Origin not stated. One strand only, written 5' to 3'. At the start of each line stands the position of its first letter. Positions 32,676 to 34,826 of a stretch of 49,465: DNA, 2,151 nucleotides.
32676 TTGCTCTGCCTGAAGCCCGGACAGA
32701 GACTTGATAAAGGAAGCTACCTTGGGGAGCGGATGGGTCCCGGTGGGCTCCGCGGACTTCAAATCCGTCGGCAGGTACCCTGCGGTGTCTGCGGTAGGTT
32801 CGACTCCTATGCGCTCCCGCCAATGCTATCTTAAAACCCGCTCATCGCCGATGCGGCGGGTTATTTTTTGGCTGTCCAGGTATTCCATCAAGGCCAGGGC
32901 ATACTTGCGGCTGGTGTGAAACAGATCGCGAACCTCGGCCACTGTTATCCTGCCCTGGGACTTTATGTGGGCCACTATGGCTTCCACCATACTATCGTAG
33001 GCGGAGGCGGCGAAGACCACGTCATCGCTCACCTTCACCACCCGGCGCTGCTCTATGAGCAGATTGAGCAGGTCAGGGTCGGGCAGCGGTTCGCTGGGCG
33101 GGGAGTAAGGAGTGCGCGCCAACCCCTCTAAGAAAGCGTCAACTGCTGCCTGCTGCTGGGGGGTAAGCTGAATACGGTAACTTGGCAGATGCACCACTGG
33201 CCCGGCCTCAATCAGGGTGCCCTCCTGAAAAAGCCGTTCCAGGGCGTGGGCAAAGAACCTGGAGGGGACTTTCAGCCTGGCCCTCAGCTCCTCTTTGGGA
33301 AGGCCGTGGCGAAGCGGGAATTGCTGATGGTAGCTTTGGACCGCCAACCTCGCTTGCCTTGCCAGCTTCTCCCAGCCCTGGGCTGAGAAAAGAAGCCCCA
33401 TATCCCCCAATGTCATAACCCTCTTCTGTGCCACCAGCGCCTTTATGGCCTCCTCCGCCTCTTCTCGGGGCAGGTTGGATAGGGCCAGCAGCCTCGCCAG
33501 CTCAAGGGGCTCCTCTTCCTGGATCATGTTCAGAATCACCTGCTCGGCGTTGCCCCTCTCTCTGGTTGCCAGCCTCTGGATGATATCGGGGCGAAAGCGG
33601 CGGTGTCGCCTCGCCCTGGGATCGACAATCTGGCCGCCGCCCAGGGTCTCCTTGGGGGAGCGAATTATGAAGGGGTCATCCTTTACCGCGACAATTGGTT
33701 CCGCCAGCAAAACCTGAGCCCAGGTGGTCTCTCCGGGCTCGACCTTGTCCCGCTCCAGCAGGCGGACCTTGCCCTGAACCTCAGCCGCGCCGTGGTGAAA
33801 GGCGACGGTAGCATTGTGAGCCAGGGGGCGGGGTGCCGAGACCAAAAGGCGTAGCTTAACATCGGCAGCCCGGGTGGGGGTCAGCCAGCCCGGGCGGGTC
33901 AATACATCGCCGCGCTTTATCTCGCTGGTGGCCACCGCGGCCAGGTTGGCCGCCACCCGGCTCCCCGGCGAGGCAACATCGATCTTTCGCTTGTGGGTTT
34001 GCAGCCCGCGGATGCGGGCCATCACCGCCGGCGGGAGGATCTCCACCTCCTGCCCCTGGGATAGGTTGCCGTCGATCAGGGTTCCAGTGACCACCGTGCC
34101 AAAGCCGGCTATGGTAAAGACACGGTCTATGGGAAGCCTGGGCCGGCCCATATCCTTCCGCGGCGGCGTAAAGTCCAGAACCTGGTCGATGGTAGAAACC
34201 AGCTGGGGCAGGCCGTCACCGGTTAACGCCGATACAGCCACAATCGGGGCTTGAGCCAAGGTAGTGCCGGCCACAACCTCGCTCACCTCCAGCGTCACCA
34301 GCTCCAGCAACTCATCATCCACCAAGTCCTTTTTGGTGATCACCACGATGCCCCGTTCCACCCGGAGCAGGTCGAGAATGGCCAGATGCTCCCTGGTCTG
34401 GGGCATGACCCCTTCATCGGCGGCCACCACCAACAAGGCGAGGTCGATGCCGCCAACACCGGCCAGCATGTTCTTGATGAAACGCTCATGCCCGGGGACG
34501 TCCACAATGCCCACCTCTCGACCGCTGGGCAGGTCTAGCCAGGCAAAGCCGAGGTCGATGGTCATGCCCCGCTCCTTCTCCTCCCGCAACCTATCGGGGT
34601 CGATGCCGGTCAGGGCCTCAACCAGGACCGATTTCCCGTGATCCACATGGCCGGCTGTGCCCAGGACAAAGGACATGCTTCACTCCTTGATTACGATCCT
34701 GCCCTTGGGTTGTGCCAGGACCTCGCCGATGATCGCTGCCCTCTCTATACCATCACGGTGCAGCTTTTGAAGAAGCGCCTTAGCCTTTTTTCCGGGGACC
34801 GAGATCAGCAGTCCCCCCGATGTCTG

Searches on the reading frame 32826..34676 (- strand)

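Call 67: search_protein_families(library=pfam, proteins=[window:32826-34676:-], max_evalue=0.00001)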
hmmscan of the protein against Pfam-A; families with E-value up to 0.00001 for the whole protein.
window:32826-34676:- (616 aa): 6 families
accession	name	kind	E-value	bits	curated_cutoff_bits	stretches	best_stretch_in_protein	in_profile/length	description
PF00009.33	GTP_EFTU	-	1.6e-35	122.8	26.5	1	5-167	6-186/188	Elongation factor Tu GTP binding domain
PF09107.17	SelB-wing_3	-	6.7e-21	74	23.2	1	570-615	2-47/47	Elongation factor SelB, winged helix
PF25461.1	Beta-barrel_SelB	-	5.1e-15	56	27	1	276-356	5-79/80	Selenocysteine-specific elongation factor, beta-barrel domain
PF09106.17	SelB-wing_2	-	2e-14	53.8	22.3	1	445-497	3-57/57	Elongation factor SelB, winged helix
PF03144.31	GTP_EFTU_D2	-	1.7e-11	44.8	30.3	1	193-260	1-73/73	Elongation factor Tu domain 2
PF01926.29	MMR_HSR1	-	9e-06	26.2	21.9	0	7-108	4-105/113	50S ribosome-binding GTPase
